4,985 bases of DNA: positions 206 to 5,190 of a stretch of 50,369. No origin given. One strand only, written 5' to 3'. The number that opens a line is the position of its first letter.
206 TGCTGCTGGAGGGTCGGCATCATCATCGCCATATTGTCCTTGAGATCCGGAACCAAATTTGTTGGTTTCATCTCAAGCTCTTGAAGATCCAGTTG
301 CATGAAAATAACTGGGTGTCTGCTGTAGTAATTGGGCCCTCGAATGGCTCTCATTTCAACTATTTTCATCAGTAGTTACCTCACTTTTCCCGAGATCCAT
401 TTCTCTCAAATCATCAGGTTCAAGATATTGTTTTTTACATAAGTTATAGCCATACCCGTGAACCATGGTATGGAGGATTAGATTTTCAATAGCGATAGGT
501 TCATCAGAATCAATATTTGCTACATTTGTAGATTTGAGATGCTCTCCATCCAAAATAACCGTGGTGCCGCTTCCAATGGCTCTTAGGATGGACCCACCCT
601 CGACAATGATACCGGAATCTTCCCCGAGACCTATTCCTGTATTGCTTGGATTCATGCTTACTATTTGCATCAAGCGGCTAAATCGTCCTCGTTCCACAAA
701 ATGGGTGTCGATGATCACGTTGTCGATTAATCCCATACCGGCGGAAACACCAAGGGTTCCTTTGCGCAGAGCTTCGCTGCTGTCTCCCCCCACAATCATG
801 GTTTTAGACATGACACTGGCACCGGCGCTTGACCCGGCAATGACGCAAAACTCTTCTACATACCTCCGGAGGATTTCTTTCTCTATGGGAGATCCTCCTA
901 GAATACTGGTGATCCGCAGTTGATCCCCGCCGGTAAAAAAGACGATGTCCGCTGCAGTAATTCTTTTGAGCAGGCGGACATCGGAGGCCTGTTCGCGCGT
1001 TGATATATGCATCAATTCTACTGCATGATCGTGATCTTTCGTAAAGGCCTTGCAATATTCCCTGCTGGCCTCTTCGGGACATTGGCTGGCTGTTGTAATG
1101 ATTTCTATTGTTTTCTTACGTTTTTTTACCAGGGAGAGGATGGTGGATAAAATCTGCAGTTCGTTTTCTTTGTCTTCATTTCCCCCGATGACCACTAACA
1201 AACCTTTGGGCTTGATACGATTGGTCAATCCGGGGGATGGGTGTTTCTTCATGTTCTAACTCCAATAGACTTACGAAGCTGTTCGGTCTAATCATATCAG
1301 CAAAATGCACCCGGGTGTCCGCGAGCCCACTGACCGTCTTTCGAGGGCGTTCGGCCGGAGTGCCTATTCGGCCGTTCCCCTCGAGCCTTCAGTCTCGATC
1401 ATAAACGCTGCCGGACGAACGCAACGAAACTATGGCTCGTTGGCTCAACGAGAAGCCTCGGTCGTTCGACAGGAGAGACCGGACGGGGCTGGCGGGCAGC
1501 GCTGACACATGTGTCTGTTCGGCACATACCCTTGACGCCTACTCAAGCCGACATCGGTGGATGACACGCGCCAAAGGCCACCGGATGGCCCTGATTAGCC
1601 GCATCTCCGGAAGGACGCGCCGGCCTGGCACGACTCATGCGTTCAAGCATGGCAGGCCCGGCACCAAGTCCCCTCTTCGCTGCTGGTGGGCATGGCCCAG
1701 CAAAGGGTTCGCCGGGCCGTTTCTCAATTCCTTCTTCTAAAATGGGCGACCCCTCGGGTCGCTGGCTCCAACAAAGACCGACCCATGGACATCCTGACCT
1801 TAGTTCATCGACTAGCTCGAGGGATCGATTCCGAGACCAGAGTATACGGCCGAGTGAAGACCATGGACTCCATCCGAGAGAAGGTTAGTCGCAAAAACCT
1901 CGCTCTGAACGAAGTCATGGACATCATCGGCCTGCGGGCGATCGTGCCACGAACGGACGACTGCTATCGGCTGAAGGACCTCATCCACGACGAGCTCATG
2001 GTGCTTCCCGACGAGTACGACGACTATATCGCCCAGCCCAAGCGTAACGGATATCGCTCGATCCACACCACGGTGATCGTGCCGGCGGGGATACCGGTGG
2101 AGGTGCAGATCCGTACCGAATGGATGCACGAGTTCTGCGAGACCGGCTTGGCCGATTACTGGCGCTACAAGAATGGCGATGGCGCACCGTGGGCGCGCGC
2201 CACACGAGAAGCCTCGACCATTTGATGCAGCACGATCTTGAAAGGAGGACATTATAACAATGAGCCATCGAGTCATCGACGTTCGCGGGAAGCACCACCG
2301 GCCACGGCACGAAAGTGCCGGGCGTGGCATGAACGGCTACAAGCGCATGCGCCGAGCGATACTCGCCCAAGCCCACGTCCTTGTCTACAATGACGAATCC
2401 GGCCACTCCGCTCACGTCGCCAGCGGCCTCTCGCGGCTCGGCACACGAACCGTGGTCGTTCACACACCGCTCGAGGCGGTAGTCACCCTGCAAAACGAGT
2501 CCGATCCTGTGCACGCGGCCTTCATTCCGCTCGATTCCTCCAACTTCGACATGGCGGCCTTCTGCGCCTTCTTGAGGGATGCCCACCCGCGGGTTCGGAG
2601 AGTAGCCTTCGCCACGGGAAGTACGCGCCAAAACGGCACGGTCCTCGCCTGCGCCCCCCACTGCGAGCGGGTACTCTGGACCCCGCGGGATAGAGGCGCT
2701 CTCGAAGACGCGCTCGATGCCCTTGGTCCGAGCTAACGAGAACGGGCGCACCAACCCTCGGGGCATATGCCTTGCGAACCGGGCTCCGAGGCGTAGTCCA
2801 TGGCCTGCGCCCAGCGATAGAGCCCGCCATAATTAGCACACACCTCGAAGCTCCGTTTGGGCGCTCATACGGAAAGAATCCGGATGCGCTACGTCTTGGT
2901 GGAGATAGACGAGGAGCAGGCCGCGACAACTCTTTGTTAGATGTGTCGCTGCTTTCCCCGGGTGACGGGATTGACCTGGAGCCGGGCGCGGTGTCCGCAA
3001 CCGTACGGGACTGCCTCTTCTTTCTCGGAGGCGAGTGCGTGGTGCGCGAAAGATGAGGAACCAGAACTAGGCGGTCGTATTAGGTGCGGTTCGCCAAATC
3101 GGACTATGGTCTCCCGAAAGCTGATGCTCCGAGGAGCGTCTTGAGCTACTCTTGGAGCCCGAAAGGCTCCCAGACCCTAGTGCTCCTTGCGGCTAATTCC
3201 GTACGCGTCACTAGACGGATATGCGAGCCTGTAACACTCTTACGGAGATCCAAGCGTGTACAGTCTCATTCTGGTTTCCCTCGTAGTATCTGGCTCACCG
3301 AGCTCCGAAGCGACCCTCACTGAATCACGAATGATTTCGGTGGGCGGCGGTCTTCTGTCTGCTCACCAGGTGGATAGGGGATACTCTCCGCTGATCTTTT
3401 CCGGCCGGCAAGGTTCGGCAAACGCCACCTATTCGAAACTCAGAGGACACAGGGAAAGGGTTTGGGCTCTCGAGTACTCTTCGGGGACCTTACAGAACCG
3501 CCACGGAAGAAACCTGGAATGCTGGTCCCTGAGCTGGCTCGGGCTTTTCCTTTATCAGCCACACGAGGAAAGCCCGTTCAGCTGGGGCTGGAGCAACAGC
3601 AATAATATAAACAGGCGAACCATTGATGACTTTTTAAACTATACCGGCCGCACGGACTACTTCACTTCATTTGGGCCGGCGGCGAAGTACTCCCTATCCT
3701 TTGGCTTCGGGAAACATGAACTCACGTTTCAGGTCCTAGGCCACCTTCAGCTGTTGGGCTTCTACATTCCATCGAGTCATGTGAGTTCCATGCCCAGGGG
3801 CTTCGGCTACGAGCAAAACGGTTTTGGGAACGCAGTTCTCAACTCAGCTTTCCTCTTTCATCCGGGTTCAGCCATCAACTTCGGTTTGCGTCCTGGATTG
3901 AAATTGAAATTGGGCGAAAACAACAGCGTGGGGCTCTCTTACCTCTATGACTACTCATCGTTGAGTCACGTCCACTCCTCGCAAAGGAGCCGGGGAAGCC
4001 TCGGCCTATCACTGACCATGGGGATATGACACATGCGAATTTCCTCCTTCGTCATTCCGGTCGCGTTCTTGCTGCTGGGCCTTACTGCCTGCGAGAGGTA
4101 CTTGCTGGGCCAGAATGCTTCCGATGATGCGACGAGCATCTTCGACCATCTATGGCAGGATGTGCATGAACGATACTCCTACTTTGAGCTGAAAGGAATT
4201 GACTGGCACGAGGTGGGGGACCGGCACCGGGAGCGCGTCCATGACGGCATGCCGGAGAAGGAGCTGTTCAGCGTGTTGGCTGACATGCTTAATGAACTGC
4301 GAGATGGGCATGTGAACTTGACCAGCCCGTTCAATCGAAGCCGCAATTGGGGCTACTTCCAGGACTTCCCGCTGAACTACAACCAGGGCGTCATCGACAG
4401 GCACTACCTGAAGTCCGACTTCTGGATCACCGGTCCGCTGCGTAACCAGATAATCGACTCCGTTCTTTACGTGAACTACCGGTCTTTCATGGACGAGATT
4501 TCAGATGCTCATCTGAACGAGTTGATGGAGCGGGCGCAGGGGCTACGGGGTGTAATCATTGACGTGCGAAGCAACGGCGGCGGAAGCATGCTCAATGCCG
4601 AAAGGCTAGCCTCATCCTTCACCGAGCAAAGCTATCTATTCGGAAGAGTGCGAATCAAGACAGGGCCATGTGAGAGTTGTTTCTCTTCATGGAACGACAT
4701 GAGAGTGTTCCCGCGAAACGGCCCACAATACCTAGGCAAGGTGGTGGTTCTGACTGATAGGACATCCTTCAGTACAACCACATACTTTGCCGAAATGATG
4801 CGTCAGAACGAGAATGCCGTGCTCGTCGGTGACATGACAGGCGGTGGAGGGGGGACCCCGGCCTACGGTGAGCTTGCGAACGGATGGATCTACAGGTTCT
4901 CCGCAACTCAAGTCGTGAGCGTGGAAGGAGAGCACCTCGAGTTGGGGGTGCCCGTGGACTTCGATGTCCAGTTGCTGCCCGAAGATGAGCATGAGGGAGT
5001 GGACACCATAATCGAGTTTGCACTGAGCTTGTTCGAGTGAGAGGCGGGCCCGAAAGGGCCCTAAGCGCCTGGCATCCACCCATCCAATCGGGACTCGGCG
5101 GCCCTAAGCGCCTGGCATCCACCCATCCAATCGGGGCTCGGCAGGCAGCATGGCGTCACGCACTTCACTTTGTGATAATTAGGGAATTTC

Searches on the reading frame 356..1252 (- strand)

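Call 69: search_protein_families(library=pfam, proteins=[window:356-1252:-], max_evalue=0.001)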
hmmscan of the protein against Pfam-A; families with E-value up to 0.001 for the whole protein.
window:356-1252:- (298 aa): 1 family
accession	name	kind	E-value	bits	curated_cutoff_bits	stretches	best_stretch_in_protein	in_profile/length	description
PF03575.23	Peptidase_S51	-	2.9e-22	79.8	23.9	1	19-222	1-203/206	Peptidase family S51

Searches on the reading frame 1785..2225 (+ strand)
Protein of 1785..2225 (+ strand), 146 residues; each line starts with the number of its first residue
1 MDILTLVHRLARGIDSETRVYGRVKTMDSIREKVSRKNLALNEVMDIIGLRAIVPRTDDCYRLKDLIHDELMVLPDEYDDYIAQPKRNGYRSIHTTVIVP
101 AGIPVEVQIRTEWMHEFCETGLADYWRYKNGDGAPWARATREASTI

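Call 52: search_protein_families(library=ncbifam, proteins=[window:1785-2225:+], max_evalue=0.01)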
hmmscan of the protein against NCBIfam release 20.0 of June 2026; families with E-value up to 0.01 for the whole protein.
window:1785-2225:+ (146 aa): 4 families
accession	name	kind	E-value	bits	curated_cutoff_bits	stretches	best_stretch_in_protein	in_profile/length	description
TIGR00691.1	spoT_relA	subfamily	5.6e-40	137.3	499.2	1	17-134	205-322/687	RelA/SpoT family protein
NF008124.0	PRK10872.1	equivalog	2e-36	125.8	728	1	17-142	246-371/744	GTP diphosphokinase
NF008303.0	PRK11092.1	equivalog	7e-32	110.4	947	1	14-133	227-346/702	bifunctional GTP diphosphokinase/guanosine-3',5'-bis pyrophosphate 3'-pyrophosphohydrolase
NF053588.1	GTPPhKinYjbM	equivalog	1.5e-13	50.9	320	1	20-115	40-146/201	GTP diphosphokinase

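Call 53: search_protein_families(library=pfam, proteins=[window:1785-2225:+], max_evalue=0.05)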
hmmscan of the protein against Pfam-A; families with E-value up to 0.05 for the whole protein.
window:1785-2225:+ (146 aa): 1 family
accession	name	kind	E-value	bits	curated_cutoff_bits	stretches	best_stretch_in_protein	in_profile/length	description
PF04607.23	RelA_SpoT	-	4.5e-35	120.8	27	1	22-131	1-111/113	Region found in RelA / SpoT proteins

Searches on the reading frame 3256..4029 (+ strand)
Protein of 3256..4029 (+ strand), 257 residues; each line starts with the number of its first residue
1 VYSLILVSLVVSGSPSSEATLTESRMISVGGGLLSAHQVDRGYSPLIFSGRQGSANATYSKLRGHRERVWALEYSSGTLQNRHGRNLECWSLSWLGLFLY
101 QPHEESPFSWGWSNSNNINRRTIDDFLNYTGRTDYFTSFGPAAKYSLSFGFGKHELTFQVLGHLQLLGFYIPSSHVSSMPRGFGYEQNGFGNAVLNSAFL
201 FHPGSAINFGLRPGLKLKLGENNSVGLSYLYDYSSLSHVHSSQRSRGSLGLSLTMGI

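Call 69: search_protein_families(library=pfam, proteins=[window:3256-4029:+], max_evalue=0.001)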
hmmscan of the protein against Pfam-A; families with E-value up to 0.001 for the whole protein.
window:3256-4029:+ (257 aa): 1 family
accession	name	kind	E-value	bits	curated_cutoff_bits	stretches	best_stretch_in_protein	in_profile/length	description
PF21012.3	DUF6850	-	5.7e-05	22.9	27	1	54-254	273-463/464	Family of unknown function (DUF6850)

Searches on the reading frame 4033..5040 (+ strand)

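Call 69: search_protein_families(library=pfam, proteins=[window:4033-5040:+], max_evalue=0.001)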
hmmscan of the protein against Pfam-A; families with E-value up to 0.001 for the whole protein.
window:4033-5040:+ (335 aa): 2 families
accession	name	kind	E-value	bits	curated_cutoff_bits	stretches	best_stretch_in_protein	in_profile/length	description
PF03572.23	Peptidase_S41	-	8.7e-24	84.4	24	1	144-311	2-164/165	Peptidase family S41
PF14684.11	Tricorn_C1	-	1.3e-12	47.8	24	1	34-86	6-58/59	Tricorn protease C1 domain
